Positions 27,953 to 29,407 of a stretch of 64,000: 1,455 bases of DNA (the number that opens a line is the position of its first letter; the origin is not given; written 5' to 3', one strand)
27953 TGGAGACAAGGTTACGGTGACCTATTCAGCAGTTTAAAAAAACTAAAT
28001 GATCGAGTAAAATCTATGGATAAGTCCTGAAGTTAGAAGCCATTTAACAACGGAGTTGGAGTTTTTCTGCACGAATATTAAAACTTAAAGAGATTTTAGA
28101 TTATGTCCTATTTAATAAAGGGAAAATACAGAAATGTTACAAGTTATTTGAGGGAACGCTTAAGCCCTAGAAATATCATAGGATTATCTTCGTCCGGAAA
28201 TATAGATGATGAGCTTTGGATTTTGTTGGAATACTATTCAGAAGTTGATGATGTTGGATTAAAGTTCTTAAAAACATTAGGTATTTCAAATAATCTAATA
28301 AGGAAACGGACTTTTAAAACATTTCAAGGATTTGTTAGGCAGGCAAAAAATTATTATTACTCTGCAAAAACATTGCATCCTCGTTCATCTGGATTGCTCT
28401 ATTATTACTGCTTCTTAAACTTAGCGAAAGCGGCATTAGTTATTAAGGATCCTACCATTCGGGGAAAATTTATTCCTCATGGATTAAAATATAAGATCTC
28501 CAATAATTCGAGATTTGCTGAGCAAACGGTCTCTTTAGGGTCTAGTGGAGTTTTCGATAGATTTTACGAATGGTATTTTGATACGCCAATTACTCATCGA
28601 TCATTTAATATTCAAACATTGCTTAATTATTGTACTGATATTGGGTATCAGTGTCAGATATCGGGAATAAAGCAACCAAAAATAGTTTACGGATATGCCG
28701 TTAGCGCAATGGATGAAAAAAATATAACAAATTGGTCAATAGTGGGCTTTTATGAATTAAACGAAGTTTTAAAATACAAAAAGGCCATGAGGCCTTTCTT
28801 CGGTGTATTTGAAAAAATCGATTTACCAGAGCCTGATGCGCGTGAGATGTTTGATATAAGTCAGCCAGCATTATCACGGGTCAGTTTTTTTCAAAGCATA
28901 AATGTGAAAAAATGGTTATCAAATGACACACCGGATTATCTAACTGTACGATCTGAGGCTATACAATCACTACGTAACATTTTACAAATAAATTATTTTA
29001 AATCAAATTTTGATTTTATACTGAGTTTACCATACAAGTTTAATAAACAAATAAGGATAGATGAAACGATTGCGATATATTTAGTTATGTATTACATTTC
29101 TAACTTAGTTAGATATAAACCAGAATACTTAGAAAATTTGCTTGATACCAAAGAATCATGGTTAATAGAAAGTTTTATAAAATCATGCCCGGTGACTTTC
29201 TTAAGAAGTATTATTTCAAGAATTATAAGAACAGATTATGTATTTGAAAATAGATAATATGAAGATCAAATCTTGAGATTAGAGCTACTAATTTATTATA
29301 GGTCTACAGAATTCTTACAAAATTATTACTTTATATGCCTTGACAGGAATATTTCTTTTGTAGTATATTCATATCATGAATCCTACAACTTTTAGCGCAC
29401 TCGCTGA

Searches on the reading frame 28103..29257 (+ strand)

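Call 59: search_protein_families(library=pfam, proteins=[window:28103-29257:+], max_evalue=1)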
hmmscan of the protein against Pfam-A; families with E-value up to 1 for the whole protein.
window:28103-29257:+ (384 aa): 1 family
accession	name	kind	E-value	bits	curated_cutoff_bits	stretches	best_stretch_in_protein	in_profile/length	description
PF14175.11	YaaC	-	3.9e-33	115.6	27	1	71-373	33-306/307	YaaC-like Protein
